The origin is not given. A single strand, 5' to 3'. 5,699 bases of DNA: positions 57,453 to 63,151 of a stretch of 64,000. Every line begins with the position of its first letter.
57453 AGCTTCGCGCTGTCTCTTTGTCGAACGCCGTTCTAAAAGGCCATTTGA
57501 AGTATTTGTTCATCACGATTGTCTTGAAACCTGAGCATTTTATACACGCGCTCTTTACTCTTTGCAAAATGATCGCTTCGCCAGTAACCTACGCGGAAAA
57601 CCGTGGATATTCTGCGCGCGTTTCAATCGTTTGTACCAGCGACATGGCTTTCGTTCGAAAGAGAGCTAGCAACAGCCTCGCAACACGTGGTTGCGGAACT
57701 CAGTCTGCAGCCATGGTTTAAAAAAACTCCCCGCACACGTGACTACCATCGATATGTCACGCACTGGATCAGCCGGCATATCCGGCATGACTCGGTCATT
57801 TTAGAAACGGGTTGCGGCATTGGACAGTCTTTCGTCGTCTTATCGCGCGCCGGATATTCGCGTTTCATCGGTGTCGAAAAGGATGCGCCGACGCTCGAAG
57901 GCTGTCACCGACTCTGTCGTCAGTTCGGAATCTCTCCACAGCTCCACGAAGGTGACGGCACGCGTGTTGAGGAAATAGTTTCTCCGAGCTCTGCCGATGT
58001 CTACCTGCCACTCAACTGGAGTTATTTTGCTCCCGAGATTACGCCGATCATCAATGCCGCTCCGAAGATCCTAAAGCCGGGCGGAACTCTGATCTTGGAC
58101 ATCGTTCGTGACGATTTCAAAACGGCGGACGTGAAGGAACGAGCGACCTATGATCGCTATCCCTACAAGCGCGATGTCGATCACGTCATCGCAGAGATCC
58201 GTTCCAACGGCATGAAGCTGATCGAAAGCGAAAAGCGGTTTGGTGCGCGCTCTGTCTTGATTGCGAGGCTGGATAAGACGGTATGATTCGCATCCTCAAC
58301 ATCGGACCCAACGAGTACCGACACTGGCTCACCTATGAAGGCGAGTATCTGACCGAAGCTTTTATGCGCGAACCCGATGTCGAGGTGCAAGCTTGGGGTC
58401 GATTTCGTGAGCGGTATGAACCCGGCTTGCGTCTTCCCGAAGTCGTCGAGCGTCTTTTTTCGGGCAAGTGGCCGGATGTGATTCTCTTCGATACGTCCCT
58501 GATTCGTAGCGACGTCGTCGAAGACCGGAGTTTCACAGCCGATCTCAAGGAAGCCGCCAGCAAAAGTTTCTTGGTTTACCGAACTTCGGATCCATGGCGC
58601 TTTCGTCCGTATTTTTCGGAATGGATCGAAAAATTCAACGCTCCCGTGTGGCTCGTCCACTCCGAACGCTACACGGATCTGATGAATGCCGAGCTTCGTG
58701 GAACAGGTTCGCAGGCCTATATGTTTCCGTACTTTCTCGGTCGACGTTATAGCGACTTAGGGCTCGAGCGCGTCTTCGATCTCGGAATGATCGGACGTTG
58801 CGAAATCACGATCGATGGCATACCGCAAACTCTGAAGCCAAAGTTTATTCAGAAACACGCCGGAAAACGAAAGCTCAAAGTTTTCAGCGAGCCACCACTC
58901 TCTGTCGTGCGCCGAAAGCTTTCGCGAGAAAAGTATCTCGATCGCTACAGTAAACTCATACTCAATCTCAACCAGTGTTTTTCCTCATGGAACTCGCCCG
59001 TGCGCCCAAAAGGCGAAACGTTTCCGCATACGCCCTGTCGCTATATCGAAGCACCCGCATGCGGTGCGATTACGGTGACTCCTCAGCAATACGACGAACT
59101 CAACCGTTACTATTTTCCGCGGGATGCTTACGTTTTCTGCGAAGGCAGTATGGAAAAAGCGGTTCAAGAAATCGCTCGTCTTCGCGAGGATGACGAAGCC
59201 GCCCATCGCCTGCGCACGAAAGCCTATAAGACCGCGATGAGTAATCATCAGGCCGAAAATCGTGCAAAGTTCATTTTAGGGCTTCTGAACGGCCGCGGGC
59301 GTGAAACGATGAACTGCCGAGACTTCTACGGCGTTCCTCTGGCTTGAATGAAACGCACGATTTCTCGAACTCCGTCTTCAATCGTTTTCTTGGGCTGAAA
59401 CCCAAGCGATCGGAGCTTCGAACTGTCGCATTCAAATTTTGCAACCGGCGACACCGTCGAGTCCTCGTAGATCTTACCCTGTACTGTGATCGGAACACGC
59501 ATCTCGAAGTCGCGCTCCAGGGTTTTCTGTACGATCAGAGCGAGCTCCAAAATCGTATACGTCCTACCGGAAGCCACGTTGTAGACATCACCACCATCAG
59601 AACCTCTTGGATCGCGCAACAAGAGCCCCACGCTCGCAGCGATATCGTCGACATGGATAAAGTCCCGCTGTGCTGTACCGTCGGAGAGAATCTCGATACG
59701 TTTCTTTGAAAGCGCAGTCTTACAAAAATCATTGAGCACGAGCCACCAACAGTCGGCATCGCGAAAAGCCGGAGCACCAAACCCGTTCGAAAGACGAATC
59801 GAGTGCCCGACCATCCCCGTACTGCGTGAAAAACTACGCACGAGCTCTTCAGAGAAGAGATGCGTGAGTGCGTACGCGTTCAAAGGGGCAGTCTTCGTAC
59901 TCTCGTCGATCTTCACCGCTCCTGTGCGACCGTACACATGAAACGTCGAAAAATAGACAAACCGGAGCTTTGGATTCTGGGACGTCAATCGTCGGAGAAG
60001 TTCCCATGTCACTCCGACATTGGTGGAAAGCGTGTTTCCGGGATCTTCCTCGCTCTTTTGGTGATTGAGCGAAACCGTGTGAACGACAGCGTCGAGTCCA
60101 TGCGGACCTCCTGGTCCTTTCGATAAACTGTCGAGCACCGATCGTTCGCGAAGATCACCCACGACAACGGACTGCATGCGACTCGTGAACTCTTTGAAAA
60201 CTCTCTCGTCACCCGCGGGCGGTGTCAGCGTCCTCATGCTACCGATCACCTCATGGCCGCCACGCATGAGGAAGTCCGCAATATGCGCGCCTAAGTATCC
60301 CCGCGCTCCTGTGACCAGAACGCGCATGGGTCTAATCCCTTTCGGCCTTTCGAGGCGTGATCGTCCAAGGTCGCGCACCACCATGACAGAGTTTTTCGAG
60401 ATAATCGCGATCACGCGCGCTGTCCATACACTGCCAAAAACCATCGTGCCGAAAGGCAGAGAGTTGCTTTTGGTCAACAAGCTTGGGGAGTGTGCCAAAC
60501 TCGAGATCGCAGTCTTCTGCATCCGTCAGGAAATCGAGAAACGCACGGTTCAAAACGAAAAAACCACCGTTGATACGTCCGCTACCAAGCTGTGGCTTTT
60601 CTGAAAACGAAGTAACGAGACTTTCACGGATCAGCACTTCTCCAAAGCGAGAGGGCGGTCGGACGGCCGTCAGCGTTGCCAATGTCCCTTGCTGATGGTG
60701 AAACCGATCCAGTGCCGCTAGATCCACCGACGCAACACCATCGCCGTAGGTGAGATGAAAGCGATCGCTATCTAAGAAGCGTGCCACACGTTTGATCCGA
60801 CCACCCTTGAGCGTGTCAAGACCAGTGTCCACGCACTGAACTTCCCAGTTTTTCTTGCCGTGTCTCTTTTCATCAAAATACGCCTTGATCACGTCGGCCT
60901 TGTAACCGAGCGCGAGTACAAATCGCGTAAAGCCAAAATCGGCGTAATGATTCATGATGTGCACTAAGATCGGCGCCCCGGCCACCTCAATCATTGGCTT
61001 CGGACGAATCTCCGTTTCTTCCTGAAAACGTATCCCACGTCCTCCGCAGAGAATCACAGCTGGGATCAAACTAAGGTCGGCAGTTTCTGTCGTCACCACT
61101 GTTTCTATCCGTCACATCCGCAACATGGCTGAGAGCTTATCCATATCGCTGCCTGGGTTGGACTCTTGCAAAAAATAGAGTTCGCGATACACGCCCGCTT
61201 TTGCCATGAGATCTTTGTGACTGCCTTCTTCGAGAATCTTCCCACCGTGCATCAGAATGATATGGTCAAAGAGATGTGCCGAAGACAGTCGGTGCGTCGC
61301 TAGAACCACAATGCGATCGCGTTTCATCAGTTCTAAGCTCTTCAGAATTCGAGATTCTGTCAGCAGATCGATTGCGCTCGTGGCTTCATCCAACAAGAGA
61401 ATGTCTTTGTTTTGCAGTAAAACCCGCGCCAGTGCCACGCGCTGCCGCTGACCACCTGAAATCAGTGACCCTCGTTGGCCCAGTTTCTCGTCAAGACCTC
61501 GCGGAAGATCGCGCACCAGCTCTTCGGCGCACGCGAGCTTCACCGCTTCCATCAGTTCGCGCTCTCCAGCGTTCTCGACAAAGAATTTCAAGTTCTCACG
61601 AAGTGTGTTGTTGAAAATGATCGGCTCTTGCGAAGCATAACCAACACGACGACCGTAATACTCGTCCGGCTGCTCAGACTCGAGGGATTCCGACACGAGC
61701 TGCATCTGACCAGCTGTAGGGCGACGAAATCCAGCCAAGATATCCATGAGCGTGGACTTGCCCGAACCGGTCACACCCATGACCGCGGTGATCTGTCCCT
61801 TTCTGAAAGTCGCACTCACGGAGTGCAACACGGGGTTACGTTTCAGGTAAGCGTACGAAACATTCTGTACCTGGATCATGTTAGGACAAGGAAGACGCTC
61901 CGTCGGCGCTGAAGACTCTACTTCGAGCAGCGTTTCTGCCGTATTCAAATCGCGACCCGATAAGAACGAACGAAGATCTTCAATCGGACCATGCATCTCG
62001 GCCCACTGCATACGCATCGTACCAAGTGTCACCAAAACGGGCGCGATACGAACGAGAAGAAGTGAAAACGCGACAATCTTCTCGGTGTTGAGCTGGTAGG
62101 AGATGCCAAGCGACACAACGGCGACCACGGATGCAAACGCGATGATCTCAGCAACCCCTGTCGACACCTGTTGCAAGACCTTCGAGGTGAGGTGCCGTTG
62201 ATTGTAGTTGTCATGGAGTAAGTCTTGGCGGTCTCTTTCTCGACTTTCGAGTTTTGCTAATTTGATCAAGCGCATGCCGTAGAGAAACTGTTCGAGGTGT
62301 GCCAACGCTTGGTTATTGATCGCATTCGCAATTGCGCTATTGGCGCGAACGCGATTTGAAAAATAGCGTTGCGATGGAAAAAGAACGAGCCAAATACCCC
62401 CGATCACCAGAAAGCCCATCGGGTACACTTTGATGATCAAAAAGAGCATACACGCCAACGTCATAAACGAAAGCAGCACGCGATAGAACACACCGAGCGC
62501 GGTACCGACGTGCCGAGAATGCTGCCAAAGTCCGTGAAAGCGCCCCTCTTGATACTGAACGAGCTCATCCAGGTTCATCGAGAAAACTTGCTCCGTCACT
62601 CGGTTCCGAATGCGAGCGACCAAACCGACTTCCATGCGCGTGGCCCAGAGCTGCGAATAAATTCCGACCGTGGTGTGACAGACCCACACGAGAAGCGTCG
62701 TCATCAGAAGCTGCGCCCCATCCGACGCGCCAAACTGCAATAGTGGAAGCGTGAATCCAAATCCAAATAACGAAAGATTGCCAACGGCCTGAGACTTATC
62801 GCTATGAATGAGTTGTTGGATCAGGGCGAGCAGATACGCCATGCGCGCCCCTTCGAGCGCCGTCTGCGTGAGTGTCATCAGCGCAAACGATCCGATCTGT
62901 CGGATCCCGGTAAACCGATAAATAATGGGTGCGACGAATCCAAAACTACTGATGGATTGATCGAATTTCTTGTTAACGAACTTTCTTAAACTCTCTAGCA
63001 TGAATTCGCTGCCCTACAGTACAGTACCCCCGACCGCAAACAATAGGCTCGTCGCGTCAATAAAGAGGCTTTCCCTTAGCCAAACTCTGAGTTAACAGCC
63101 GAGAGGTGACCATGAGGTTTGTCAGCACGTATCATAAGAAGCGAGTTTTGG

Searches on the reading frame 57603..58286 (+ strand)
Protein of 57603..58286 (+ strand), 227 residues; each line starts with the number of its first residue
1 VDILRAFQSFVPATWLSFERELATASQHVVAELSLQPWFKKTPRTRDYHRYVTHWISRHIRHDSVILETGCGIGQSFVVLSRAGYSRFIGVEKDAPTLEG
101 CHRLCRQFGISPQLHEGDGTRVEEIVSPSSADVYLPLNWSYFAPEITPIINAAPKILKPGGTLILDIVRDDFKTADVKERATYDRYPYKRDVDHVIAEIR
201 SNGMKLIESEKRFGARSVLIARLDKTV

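Call 60: search_protein_families(library=pfam, proteins=[window:57603-58286:+], max_evalue=0.0001)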
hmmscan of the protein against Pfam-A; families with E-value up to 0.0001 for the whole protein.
window:57603-58286:+ (227 aa): 3 families
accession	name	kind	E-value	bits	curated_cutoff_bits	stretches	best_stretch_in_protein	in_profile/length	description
PF13649.12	Methyltransf_25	-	4.9e-07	30.8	27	1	66-161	1-97/97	Methyltransferase domain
PF08241.18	Methyltransf_11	-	3.8e-06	27.9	21.2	1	67-165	1-95/95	Methyltransferase domain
PF13847.12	Methyltransf_31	-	2.2e-05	24.6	27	1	62-190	3-135/145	Methyltransferase domain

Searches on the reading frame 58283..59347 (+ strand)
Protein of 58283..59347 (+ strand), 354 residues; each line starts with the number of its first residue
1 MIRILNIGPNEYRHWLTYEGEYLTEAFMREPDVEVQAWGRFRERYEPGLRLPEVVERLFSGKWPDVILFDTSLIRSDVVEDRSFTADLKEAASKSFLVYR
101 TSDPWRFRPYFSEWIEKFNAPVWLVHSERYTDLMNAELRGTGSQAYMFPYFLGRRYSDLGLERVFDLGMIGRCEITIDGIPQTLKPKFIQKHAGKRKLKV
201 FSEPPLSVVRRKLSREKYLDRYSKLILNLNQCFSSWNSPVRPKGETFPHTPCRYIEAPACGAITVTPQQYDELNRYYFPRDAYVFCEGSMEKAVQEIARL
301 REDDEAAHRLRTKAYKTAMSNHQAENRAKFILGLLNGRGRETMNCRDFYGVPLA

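Call 60: search_protein_families(library=pfam, proteins=[window:58283-59347:+], max_evalue=0.0001)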
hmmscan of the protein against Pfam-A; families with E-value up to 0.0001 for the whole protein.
window:58283-59347:+ (354 aa): 1 family
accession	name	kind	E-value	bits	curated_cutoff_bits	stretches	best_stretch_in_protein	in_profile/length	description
PF13524.12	Glyco_trans_1_2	-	1.5e-11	44.9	25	1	211-332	33-143/144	Glycosyl transferase-like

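Call 64: find_encoding_contigs(protein=window:58283-59347:+, flank=10000, max_places=2)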
Protein window:58283-59347:+ (354 aa): no gene with exactly this product is on record in the collection.

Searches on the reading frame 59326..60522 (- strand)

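Call 60: search_protein_families(library=pfam, proteins=[window:59326-60522:-], max_evalue=0.0001)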
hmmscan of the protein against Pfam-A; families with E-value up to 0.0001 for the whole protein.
window:59326-60522:- (398 aa): 6 families
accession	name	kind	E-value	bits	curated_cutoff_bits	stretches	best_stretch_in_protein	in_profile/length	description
PF01370.27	Epimerase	-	4.3e-41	141.3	20.9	1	68-317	1-240/240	NAD dependent epimerase/dehydratase family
PF16363.11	GDP_Man_Dehyd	-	1.2e-31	110.8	27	1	69-387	1-331/332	GDP-mannose 4,6 dehydratase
PF04321.23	RmlD_sub_bind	-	1.9e-09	37.4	27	1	66-346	1-242/287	RmlD substrate binding domain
PF05368.20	NmrA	-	1.2e-06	28.8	27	0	67-136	4-69/298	NmrA-like family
PF01073.25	3Beta_HSD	-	1.2e-06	28.2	22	1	69-229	1-158/280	3-beta hydroxysteroid dehydrogenase/isomerase family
PF07993.18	NAD_binding_4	-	1.9e-05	24.4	20.1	0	70-253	1-213/258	Male sterility protein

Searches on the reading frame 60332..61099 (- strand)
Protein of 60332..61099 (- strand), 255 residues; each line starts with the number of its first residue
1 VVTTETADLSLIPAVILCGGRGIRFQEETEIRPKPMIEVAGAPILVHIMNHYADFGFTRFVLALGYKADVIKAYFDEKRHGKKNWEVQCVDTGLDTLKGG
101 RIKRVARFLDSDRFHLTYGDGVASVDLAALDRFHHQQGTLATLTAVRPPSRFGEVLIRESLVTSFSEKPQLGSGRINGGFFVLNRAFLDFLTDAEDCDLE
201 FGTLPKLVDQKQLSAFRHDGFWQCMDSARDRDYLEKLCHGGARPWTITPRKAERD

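Call 60: search_protein_families(library=pfam, proteins=[window:60332-61099:-], max_evalue=0.0001)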
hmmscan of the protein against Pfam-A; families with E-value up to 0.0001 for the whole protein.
window:60332-61099:- (255 aa): 2 families
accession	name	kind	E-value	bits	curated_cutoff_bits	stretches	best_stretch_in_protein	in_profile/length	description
PF00483.29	NTP_transferase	-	8.1e-14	52.2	21.2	1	14-222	2-226/245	Nucleotidyl transferase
PF12804.13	NTP_transf_3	-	4e-06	27.5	27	1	14-68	1-50/160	MobA-like NTP transferase domain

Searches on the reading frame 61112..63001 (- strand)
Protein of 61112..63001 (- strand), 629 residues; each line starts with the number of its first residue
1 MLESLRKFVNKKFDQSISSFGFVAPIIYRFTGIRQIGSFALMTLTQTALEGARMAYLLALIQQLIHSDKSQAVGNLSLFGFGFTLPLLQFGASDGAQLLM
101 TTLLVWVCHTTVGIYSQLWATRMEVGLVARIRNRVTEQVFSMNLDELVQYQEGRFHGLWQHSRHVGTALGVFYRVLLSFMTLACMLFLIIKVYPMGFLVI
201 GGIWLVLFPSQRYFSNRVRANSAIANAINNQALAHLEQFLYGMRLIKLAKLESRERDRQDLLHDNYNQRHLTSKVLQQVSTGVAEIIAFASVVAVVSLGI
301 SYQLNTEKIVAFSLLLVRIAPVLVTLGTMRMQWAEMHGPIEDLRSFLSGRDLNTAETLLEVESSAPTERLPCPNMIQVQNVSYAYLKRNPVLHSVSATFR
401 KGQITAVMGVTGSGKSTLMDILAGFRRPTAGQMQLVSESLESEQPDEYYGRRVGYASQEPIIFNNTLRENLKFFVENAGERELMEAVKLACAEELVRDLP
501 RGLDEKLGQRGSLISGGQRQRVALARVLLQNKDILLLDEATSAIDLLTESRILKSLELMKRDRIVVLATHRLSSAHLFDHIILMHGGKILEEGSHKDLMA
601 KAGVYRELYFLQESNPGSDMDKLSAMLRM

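Call 60: search_protein_families(library=pfam, proteins=[window:61112-63001:-], max_evalue=0.0001)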
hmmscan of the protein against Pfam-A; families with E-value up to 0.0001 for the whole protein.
window:61112-63001:- (629 aa): 3 families
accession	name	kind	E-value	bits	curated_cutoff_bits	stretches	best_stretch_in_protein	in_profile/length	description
PF00005.33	ABC_tran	-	7.5e-30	104.8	25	1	392-542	1-137/137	ABC transporter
PF00664.28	ABC_membrane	-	6.9e-09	36.2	28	1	93-314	38-265/274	ABC transporter transmembrane region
PF13304.12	AAA_21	-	4.8e-05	24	27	0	404-466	1-63/304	AAA domain, putative AbiEii toxin, Type IV TA system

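Call 63: find_encoding_contigs(protein=window:61112-63001:-, flank=10000, max_places=2)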
Protein window:61112-63001:- (629 aa): no gene with exactly this product is on record in the collection.
